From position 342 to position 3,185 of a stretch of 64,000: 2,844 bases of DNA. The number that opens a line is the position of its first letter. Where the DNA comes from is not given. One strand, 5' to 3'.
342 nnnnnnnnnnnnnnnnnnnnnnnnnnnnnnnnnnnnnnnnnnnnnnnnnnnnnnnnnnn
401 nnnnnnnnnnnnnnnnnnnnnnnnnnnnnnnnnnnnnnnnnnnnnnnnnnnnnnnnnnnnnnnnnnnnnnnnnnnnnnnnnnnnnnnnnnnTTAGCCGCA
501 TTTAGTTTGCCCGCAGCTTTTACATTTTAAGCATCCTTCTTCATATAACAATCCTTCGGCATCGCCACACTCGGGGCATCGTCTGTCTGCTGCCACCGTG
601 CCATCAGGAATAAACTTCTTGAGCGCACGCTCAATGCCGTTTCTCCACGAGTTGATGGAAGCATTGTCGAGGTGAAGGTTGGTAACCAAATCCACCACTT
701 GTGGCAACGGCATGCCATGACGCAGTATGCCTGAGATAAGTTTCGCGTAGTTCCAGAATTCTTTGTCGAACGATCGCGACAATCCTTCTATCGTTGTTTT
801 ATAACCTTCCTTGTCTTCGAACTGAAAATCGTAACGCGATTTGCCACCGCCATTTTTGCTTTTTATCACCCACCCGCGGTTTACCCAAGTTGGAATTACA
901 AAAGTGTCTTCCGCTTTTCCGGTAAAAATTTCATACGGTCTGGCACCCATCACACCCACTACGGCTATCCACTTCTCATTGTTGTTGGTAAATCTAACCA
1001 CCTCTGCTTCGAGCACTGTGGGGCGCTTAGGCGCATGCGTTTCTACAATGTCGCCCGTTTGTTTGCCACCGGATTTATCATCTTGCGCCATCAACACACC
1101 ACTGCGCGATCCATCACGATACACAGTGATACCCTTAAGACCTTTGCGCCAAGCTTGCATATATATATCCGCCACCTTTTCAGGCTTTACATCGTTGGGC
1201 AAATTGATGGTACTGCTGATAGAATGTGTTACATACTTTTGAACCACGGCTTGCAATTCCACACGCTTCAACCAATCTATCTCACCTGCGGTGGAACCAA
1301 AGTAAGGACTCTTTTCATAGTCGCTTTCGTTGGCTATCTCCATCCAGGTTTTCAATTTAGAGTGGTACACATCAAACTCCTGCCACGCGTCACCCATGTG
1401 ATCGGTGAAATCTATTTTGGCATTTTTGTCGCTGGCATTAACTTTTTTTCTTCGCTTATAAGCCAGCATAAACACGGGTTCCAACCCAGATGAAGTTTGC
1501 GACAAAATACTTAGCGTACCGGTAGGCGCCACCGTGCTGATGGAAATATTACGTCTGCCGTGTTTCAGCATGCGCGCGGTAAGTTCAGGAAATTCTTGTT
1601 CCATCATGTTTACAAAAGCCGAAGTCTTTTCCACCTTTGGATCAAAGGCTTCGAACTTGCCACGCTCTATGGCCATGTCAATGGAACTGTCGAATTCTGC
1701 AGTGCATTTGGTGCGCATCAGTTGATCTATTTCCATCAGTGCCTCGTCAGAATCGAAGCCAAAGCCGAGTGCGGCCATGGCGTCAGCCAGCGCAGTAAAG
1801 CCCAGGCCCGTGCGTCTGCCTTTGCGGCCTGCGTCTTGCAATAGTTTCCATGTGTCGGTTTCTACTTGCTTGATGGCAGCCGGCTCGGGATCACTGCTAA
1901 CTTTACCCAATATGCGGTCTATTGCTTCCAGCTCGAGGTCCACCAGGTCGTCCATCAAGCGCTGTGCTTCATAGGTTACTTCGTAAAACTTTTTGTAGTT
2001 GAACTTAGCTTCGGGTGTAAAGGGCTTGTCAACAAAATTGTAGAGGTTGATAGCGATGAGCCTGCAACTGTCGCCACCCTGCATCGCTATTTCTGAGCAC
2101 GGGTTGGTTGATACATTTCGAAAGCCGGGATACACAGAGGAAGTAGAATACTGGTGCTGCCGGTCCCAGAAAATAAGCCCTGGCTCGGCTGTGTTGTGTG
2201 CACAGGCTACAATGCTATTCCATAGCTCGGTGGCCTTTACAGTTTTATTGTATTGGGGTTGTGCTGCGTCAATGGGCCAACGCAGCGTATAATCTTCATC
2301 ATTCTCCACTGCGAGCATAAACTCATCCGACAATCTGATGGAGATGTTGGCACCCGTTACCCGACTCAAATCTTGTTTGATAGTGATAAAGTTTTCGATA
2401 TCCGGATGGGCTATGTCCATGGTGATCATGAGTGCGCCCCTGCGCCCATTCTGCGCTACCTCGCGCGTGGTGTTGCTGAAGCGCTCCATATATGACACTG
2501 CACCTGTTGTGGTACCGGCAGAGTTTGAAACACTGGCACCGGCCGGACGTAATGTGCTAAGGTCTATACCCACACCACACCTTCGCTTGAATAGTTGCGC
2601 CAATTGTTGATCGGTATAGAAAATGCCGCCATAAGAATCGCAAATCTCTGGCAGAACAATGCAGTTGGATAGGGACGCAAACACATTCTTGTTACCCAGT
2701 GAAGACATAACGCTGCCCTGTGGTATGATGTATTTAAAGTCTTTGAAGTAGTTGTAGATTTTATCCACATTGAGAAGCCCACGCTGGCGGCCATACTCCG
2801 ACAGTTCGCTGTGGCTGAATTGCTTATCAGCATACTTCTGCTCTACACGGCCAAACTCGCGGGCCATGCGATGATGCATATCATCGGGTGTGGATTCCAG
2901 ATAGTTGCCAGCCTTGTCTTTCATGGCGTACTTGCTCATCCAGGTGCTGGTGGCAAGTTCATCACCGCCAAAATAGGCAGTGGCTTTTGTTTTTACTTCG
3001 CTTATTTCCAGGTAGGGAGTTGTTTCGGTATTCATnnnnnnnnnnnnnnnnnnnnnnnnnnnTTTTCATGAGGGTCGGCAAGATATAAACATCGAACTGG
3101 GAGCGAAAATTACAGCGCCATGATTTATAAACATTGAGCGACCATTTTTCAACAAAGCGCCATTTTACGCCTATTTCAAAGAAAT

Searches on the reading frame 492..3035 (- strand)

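Call 70: search_protein_families(library=pfam, proteins=[window:492-3035:-], max_evalue=0.0001)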
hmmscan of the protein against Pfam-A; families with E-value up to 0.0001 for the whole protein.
window:492-3035:- (847 aa): 2 families
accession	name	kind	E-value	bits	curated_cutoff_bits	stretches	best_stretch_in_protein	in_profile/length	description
PF02867.20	Ribonuc_red_lgC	-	8.8e-91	305.5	23.9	1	123-639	1-523/523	Ribonucleotide reductase, barrel domain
PF00317.26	Ribonuc_red_lgN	-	1.6e-05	25.3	28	1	25-105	4-65/77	Ribonucleotide reductase, all-alpha domain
